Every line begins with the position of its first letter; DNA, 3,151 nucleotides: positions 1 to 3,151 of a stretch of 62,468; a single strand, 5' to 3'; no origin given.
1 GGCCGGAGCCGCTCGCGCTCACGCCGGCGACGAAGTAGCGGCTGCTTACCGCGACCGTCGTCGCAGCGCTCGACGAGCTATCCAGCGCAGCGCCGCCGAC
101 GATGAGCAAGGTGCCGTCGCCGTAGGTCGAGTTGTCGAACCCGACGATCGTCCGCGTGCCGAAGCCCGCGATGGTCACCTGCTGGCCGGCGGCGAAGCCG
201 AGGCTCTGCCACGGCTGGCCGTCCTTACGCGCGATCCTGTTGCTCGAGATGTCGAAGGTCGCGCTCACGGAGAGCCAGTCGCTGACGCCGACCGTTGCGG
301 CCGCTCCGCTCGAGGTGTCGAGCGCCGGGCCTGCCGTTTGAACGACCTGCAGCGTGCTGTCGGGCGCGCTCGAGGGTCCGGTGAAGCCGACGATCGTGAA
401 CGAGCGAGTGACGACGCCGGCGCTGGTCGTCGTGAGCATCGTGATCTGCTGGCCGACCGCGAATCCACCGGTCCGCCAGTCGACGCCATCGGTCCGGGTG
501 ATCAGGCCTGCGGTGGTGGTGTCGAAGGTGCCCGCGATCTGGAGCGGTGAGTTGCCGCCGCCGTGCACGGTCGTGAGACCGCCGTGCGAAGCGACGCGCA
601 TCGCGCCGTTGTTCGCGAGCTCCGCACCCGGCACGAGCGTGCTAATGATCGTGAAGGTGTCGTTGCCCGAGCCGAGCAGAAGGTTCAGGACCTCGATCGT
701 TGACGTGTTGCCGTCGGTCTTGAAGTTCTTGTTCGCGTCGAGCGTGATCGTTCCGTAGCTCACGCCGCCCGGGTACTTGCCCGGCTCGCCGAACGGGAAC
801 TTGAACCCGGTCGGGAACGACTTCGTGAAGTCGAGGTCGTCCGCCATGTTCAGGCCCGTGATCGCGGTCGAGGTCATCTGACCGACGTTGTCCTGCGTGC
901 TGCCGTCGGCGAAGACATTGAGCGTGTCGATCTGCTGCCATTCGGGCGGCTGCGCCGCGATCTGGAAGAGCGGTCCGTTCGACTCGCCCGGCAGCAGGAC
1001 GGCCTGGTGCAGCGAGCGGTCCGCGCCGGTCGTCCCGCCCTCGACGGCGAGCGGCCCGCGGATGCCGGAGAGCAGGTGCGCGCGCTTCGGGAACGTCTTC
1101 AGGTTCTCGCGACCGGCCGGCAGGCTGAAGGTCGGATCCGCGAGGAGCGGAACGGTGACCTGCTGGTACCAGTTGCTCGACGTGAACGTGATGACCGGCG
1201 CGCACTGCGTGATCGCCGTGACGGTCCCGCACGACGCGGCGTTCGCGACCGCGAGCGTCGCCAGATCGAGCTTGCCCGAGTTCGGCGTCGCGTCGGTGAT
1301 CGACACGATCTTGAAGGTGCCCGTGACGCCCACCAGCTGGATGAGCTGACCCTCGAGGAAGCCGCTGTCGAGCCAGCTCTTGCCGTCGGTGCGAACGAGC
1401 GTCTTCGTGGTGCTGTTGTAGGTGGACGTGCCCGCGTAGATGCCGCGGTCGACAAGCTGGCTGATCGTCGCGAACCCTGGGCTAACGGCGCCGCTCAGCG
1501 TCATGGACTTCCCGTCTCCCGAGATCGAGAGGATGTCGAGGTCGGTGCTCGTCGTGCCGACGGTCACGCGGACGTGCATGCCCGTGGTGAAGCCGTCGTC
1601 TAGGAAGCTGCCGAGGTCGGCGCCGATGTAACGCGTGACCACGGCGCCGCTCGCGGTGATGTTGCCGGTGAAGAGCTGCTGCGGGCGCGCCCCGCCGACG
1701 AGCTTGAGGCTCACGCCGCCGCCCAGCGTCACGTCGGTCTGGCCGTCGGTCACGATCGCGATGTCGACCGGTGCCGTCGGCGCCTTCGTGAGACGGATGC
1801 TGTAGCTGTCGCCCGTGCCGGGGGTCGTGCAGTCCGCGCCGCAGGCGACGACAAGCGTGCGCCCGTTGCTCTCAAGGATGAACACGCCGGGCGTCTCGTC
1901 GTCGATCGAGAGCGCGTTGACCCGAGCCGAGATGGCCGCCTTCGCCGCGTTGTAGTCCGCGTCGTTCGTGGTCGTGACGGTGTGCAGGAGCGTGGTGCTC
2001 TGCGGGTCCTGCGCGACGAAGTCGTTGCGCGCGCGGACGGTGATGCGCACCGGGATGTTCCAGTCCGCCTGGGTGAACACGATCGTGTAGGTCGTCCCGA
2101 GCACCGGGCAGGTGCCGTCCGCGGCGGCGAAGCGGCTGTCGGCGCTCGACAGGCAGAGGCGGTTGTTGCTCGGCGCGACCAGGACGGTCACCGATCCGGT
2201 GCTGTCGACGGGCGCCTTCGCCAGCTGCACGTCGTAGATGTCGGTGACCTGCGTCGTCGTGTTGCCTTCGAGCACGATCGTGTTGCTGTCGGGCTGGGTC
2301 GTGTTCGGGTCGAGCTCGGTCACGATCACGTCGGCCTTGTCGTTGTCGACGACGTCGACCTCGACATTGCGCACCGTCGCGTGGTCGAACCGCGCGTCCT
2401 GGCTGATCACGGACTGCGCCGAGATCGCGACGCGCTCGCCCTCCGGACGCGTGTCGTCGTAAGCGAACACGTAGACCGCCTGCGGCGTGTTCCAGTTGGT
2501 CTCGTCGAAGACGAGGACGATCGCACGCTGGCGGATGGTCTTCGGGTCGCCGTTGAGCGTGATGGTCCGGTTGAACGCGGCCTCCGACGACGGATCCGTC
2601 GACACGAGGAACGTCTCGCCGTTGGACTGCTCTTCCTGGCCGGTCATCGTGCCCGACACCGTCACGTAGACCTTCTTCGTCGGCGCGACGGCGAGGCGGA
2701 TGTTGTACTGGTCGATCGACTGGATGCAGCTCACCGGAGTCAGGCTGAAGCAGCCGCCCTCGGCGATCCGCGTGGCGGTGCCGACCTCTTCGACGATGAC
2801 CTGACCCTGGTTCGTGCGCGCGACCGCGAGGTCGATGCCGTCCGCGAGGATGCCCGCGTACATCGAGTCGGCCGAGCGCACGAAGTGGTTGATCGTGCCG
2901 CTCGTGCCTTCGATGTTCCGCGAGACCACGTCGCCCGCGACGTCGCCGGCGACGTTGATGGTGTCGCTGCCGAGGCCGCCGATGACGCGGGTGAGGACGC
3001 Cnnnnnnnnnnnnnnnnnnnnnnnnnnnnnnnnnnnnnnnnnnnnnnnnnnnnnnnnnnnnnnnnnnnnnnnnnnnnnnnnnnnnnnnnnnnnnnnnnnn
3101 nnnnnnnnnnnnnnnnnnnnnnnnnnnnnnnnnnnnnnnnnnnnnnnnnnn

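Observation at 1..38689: An ORF of at least 12,896 codons that the ORF track cannot show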

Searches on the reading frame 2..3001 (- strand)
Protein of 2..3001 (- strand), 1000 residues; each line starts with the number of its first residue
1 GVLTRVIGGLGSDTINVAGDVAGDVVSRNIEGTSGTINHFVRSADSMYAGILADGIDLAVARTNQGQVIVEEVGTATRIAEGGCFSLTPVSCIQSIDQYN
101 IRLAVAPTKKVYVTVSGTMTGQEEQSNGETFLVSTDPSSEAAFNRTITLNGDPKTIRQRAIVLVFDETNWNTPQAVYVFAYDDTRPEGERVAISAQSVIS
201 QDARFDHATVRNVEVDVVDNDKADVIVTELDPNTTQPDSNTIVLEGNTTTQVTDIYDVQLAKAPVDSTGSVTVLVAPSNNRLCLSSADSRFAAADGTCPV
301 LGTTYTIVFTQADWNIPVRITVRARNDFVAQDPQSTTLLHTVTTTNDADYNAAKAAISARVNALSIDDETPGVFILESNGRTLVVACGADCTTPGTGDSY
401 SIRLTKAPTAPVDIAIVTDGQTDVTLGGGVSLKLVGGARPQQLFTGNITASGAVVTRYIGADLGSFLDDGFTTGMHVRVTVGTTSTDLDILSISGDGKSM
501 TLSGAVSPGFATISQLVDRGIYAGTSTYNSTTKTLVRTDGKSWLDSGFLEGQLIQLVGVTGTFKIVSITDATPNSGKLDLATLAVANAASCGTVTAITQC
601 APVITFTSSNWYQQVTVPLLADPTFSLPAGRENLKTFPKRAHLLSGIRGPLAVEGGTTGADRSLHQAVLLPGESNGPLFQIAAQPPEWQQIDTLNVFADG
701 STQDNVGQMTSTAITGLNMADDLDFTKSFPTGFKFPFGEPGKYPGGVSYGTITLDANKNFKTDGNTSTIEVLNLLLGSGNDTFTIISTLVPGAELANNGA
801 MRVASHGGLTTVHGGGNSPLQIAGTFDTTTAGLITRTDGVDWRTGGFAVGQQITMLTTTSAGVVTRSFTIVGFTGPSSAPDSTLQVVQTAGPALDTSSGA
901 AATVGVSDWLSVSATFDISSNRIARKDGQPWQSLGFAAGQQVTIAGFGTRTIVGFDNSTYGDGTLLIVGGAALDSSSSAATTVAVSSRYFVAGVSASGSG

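Call 8: search_protein_families(library=pfam, proteins=[window:2-2689:-], max_evalue=0.01)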
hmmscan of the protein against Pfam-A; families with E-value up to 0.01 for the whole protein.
window:2-2689:- (896 aa): 0 families

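Call 12: find_homologous_proteins(query=window:2-3001:-)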
Query window:2-3001:- (1000 aa): 73 proteins with E <= 0.001 among 8000 candidates.
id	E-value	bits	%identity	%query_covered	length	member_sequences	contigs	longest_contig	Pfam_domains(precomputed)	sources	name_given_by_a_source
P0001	0.0e+0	1044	82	58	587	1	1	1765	-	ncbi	ncbi:MAG TPA: hypothetical protein VGA62_07565, partial [Acidimicrobiia bacterium]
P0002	6.2e-297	1006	52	98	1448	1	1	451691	-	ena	-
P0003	2.4e-225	769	45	93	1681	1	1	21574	-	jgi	jgi:hypothetical protein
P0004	5.4e-208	711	50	78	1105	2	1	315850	-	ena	-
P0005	2.6e-207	709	48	86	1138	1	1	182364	PF00353.26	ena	-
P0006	8.4e-188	644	43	91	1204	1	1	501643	-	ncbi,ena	-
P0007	6.8e-180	618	48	69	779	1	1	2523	-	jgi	jgi:hypothetical protein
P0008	8.7e-172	592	42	88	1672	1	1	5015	-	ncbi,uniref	ncbi:beta strand repeat-containing protein, partial [Glutamicibacter protophormiae]|uniref:beta stra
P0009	2.7e-159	550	51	58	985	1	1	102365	-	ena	-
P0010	2.1e-156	541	44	69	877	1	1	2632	-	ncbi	ncbi:MAG TPA: hypothetical protein VGK49_04085, partial [Ilumatobacteraceae bacterium]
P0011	4.8e-152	526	39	85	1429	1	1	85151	PF00353.26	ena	-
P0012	1.1e-148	515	40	99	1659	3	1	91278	-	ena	-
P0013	6.7e-143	496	46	68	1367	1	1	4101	-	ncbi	ncbi:MAG: hypothetical protein WCF12_06920, partial [Propionicimonas sp.]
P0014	1.1e-140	489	58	43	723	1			-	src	-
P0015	1.3e-137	478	36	99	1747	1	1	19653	-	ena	-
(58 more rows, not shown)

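Call 18: find_encoding_contigs(protein=P0002, flank=10000, max_places=3)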
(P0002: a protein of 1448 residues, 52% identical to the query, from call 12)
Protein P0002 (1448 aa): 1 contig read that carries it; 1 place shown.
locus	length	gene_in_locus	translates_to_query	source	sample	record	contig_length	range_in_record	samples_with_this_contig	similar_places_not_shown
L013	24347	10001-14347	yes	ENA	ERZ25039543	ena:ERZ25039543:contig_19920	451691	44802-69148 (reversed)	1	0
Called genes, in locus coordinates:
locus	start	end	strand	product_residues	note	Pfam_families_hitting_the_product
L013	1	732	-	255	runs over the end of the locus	-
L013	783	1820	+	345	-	-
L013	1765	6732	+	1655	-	-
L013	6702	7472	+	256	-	-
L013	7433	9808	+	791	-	-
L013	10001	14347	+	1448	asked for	-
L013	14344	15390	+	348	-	PF00353:HemolysinCabind (weak)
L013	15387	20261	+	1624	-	PF00353:HemolysinCabind (weak), PF03160:Calx-beta (weak)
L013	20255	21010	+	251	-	PF03160:Calx-beta (weak)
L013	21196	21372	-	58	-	-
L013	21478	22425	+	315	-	-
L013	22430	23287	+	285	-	-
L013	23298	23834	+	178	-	PF14016:DUF4232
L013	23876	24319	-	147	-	-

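Call 25: search_protein_families(library=ncbifam, proteins=[window:2-2689:-], max_evalue=0.01)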
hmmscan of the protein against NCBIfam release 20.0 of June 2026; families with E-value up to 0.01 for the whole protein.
window:2-2689:- (896 aa): 0 families

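Call 47: predict_structure(alignment_id=A2)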
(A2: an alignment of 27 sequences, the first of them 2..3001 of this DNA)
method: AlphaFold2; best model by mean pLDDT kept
length: 1000 residues; sequences in the alignment: 27
mean_pLDDT: 71.0   pTM: 0.58
mean pLDDT of the five models: 71.0, 68.8, 68.2, 67.9, 65.6
residues with pLDDT >= 90: 237; 70-90: 355; 50-70: 187; < 50: 221
segments of 3 or more residues with pLDDT < 50: 1-29, 642-702, 710-723, 734-752, 764-772, 787-797, 799-823, 892-911, 976-978, 982-1000
pLDDT, mean of each block of 10 residues (from residue 1): 26 32 41 79 83 83 77 81 83 87 88 86 58 92 90 90 92 92 84 89 81 87 90 81 90 93 84 91 92 79 85 90 82 84 87 88 89 81 68 71 93 91 87 86 87 87 80 90 88 92 93 86 91 91 88 90 91 88 81 88 95 91 76 65 39 30 30 32 31 42 52 37 51 48 36 53 47 52 49 41 38 39 55 68 63 58 62 67 68 41 35 62 72 65 67 65 65 49 41 28
secondary structure, 60 per line:
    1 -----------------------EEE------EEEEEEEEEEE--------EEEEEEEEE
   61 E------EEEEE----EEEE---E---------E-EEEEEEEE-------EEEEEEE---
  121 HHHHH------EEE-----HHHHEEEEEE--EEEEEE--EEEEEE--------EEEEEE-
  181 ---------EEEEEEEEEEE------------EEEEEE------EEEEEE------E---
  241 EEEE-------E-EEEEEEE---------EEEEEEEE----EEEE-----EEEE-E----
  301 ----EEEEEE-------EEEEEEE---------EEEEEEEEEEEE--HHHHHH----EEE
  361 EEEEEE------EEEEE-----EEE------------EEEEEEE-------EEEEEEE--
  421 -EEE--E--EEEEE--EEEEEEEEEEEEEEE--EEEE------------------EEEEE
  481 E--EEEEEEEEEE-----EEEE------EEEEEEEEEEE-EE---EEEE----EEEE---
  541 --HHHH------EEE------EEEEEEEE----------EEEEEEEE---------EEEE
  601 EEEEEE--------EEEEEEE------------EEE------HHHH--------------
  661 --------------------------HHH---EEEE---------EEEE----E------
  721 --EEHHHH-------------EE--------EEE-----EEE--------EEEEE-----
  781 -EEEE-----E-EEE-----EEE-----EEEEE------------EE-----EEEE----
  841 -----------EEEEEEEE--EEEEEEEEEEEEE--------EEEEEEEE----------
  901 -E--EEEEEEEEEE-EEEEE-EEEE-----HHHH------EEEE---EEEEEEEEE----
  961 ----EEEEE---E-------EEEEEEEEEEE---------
elements in order (helices of 4 or more, strands of 3 or more residues): E24-26 E33-43 E52-61 E68-72 E77-80 E96-103 E111-117 H121-125 E132-134 H140-143 E144-149 E152-157 E160-165 E174-179 E190-200 E213-218 E225-230 E241-244 E254-260 E270-277 E282-285 E291-294 E305-310 E318-324 E334-345 H348-353 E358-366 E373-377 E383-385 E398-404 E412-418 E422-424 E430-434 E437-451 E454-457 E476-481 E484-493 E499-502 E509-519 E526-529 E534-537 H543-546 E553-555 E562-569 E580-587 E597-606 E615-621 E634-636 H643-646 E693-696 E706-709 H725-728 E752-754 E760-762 E771-775 E782-785 E793-795 E801-803 E809-813 E833-836 E852-859 E862-874 E883-890 E905-914 E916-920 E922-925 H931-934 E941-944 E948-956 E965-969 E981-991

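Call 52: fold_search(model_id=the predicted structure, library=pdb)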
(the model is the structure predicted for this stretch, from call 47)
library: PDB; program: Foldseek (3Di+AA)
matches with E <= 10: 1425; with E <= 0.001: 150
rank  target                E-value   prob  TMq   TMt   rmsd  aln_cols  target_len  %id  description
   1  3f85                  8.9e-13  1.00  0.11  0.20  30.0       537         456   12  Structure of fusion complex of homo trimeric major pilin subunits CfaB of CFA/I fimbirae from ETEC E. coli (released 2009-08-11)
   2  3f84_A                2.8e-09  1.00  0.10  0.26  17.0       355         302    9  Structure of fusion complex of major pilin CfaB and major pilin CfaB of CFA/I pilus from ETEC E. coli (released 2009-08-11)
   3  3f83                  6.0e-09  1.00  0.11  0.19  36.0       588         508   11  Structure of fusion complex of the minor pilin CfaE and major pilin CfaB of CFA/I pili from ETEC E. coli (released 2009-08-11)
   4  8beg_B                7.0e-09  0.99  0.10  0.14  37.4       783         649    8  Structure of Ig-like domains from PrgB (released 2022-11-30)
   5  8beg_A                8.7e-09  1.00  0.10  0.14  29.7       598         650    8  Structure of Ig-like domains from PrgB (released 2022-11-30)
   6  3f84_B                1.0e-08  1.00  0.10  0.24  17.8       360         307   10  Structure of fusion complex of major pilin CfaB and major pilin CfaB of CFA/I pilus from ETEC E. coli (released 2009-08-11)
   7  4g1m_A                2.8e-08  1.00  0.10  0.10  25.0       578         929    8  Re-refinement of alpha V beta 3 structure (released 2012-12-12)
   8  8jp0                  4.5e-08  1.00  0.12  0.16  17.1       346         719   11  structure of human sodium-calciumexchanger NCX1 (released 2024-01-03)
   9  7sqc_O0               5.3e-08  0.99  0.09  0.08  43.3       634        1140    8  Ciliary C1 central pair apparatus isolated from Chlamydomonas reinhardtii (released 2022-04-13)
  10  3us9                  1.3e-07  1.00  0.11  0.34  13.4       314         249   13  Crystal Structure of the NCX1 Intracellular Tandem Calcium Binding Domains(CBD12) (released 2012-07-11)
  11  7n6g_4C               1.3e-07  0.99  0.08  0.12  27.1       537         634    9  C1 of central pair (released 2022-05-18)
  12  8t2v_A                1.7e-07  1.00  0.12  0.13  23.1       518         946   11  Cryo-EM Structures of Full-length Integrin alphaIIbbeta3 in Native Lipids (released 2023-07-26)
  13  3fcs_C                1.7e-07  1.00  0.12  0.13  22.7       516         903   10  Structure of complete ectodomain of integrin aIIBb3 (released 2009-01-20)
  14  8zdg_A                1.9e-07  1.00  0.11  0.12  24.8       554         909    8  Cryo-EM structure of the integrin avb3 with CWHM-12, conformation 1 (released 2025-10-22)
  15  6avu_A                2.0e-07  1.00  0.12  0.13  17.2       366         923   11  Human alpha-V beta-3 Integrin (open conformation) in complex with the therapeutic antibody LM609 (released 2017-11-01)
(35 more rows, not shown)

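Call 59: search_solved_structures(query=A2, max_evalue=1)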
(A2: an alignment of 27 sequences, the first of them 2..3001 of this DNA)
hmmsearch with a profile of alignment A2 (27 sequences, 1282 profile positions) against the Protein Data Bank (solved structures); distinct sequences matched with E-value up to 1: 0.

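Call 63: search_protein_representatives(protein=window:2-3001:-)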
Query: 1000 residues. Proteins with E-value up to 0.001 (for the whole library): 2479; up to 1e-10: 1311; up to 1e-30: 391. The best 150 are listed.
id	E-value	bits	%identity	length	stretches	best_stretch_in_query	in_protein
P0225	5.5e-241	818.8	54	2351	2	1-796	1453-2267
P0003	7.6e-226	768.7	50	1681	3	42-966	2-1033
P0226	2.6e-224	763.6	31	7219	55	300-421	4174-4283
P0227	2.4e-218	743.9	45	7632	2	1-998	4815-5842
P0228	9.6e-209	712.1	49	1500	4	581-996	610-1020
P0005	8.2e-208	709.0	51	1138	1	3-866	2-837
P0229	1.4e-186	638.8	81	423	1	119-494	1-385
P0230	4.3e-185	633.8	47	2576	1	1-864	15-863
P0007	2.2e-180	618.3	52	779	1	125-805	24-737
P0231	1.4e-178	612.3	35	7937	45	131-419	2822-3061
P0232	8.7e-169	579.9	38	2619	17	160-434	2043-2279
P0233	3.3e-167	574.6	79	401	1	596-975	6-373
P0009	8.6e-160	550.1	53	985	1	7-584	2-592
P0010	6.6e-157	540.6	55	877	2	1-560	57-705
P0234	3.0e-156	538.4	75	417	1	373-718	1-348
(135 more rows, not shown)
